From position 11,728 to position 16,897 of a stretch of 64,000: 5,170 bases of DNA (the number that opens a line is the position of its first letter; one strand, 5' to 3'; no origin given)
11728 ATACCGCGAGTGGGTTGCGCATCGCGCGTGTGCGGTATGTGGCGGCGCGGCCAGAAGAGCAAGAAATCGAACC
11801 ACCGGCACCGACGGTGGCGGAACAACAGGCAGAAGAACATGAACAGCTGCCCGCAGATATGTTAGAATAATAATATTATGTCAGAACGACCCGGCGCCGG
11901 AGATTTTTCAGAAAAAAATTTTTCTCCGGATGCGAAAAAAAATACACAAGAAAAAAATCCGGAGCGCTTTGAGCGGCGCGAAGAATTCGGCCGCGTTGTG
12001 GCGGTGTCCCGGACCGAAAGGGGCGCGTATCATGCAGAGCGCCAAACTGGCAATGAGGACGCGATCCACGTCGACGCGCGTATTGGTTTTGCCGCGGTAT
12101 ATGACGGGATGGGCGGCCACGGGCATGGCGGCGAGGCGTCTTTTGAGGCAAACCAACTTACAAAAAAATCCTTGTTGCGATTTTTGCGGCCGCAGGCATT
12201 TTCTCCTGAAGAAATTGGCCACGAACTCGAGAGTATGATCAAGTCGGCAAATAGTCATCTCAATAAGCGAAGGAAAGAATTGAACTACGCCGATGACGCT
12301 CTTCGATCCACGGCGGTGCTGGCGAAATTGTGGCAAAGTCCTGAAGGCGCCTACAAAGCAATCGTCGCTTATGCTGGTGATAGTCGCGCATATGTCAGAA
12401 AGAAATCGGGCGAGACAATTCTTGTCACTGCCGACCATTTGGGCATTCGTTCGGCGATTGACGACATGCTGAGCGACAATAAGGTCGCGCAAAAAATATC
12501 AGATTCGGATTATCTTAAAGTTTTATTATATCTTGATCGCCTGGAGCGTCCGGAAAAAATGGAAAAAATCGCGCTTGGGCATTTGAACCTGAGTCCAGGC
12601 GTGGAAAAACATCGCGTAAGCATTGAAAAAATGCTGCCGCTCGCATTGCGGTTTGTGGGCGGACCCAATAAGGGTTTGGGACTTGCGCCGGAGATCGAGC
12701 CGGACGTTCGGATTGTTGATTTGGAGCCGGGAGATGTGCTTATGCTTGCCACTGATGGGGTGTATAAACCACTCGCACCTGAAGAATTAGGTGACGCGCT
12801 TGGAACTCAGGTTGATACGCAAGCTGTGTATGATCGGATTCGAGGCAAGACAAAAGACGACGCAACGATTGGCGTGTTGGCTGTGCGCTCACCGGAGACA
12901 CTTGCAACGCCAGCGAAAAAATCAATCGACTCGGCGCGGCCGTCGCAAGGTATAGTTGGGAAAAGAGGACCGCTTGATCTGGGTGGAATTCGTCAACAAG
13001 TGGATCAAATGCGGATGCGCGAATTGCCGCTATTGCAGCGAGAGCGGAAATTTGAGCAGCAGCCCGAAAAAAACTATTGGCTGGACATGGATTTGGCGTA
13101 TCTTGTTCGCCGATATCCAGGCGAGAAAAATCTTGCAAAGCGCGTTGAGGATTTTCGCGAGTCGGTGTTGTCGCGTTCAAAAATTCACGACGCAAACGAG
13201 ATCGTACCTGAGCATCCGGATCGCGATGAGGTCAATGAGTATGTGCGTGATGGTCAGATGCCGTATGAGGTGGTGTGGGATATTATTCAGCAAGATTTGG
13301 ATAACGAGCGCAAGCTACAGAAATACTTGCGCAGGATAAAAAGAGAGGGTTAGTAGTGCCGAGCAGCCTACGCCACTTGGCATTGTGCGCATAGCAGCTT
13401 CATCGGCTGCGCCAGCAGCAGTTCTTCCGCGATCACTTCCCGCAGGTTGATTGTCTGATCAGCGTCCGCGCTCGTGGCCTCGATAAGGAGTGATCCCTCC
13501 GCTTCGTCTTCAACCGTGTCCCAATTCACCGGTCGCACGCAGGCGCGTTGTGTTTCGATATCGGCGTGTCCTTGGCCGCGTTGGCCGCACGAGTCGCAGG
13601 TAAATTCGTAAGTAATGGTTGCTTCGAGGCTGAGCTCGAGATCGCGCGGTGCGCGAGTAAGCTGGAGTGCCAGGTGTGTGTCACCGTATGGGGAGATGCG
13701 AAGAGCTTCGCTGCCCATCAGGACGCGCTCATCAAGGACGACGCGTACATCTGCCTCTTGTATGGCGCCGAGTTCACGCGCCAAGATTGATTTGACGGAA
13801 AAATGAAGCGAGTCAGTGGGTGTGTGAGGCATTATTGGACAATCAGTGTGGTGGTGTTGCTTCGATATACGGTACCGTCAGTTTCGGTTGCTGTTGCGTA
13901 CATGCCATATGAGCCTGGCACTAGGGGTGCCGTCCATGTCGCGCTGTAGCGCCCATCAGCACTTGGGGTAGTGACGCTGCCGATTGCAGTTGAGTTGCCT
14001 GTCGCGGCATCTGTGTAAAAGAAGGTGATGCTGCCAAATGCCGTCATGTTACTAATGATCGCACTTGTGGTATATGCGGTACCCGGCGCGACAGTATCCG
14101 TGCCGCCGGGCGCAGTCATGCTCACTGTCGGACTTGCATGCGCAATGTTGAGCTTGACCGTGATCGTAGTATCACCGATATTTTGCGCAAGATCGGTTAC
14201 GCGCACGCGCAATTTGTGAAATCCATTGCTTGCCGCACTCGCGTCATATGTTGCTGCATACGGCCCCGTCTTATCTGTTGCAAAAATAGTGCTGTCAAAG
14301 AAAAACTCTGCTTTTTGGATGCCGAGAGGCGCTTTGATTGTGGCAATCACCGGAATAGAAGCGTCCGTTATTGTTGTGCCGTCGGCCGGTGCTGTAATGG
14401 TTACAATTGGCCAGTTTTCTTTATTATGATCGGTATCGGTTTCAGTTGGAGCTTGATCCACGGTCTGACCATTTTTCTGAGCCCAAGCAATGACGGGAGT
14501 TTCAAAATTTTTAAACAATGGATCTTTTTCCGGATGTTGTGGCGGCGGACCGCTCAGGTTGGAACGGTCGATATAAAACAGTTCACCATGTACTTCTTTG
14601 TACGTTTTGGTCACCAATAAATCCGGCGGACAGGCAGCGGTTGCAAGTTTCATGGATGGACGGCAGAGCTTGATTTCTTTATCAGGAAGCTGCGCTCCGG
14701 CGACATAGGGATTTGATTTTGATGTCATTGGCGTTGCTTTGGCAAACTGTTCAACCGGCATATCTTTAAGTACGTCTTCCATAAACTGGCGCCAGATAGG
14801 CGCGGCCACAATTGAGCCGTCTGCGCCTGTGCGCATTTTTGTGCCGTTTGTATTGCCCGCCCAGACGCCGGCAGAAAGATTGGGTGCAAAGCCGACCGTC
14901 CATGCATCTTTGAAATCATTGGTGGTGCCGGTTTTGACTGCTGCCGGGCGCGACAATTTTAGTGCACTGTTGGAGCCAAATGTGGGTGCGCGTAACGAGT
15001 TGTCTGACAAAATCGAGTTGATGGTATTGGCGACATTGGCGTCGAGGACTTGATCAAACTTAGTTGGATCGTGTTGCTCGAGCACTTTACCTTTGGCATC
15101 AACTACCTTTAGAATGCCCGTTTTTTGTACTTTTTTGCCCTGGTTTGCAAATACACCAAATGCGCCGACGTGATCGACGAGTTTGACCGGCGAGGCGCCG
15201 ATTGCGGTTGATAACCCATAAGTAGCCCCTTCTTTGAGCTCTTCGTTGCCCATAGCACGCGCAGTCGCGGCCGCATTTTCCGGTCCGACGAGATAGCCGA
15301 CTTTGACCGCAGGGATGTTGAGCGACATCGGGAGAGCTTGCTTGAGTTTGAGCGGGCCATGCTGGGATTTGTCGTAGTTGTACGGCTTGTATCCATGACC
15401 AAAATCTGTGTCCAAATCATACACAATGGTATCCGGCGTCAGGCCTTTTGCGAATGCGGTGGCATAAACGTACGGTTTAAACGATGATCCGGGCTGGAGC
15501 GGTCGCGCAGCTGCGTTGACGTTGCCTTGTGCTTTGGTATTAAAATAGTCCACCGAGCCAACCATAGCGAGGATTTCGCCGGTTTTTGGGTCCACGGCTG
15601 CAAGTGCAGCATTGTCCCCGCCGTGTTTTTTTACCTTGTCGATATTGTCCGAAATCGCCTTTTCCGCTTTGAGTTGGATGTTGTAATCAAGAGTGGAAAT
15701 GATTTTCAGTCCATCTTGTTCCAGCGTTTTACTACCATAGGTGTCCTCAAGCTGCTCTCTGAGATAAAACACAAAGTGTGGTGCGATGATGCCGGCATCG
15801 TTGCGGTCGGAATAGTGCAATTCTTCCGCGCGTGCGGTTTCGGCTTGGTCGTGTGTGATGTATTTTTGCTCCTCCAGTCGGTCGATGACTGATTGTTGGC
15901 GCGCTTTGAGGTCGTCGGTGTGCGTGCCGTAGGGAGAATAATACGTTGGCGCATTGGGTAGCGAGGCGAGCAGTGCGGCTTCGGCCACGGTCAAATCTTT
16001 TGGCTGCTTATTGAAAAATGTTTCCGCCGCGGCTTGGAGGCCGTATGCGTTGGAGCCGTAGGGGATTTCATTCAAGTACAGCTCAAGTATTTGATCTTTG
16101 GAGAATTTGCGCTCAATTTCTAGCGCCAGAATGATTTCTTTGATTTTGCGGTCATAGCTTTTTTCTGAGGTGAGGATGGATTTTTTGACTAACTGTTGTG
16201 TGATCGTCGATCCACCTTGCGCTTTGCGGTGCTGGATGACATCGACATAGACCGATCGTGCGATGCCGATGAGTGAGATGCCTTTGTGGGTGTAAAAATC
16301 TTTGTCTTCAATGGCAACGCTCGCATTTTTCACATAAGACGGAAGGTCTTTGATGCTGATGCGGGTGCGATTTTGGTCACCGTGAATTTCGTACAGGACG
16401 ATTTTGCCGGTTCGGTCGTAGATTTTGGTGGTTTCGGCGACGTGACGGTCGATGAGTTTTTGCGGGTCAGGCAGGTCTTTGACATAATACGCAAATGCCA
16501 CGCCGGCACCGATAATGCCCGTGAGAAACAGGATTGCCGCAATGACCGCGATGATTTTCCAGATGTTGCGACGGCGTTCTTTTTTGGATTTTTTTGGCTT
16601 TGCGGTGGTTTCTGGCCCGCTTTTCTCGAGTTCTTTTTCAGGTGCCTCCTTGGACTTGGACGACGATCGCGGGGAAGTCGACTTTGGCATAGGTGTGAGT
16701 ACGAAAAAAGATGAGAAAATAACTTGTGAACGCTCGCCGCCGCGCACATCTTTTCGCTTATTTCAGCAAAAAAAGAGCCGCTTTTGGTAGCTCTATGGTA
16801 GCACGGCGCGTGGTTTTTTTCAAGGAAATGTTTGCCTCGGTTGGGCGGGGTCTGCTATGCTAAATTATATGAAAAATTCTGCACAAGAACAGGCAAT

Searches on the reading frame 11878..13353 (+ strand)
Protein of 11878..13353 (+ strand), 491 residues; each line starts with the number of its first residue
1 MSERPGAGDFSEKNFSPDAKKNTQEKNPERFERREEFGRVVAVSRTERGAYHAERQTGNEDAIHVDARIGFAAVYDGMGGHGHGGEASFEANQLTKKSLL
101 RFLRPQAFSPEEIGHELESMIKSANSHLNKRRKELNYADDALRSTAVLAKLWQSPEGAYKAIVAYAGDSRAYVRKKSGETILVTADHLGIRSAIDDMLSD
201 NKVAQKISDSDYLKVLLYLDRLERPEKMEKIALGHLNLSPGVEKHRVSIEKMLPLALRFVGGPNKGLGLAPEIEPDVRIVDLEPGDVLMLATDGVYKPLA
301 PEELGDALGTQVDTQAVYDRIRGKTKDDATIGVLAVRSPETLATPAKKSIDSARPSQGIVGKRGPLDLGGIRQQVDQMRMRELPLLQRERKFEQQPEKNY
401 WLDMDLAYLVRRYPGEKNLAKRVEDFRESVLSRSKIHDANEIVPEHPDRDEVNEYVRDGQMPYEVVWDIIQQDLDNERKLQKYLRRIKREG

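Call 29: search_protein_families(library=pfam, proteins=[window:11878-13353:+], max_evalue=0.0001)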
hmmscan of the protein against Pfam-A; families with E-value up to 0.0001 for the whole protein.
window:11878-13353:+ (491 aa): 3 families
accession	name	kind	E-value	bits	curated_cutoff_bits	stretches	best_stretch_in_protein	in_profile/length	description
PF13672.11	PP2C_2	-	2.6e-10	40.6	24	1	48-303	1-182/209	Protein phosphatase 2C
PF00481.26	PP2C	-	5.6e-07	29.9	20.3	0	55-188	23-141/255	Protein phosphatase 2C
PF07228.17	SpoIIE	-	1.6e-06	28.6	25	0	267-299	105-137/192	Stage II sporulation protein E (SpoIIE)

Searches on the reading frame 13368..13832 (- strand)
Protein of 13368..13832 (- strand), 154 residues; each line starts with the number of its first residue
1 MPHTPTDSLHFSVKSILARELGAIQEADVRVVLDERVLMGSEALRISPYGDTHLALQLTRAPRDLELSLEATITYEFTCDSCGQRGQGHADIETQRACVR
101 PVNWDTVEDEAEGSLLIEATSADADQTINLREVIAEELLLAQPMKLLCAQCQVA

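Call 29: search_protein_families(library=pfam, proteins=[window:13368-13832:-], max_evalue=0.0001)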
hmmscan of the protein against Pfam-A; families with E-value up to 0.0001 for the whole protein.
window:13368-13832:- (154 aa): 1 family
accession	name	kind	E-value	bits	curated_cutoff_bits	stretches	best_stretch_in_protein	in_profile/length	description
PF02620.22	YceD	-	1e-07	32.5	33.2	1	68-153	2-85/119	Large ribosomal RNA subunit accumulation protein YceD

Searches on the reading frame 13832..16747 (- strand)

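Call 29: search_protein_families(library=pfam, proteins=[window:13832-16747:-], max_evalue=0.0001)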
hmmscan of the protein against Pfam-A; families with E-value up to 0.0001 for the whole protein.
window:13832-16747:- (971 aa): 3 families
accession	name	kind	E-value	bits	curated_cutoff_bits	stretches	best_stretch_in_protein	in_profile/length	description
PF00912.28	Transgly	-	2e-62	210.2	27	1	118-291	5-177/178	Transglycosylase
PF00905.27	Transpeptidase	-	2e-23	83.5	22.1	1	383-657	4-299/299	Penicillin binding protein transpeptidase domain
PF17957.7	Big_7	-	3e-14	53.8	24.1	1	780-848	1-70/70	Bacterial Ig domain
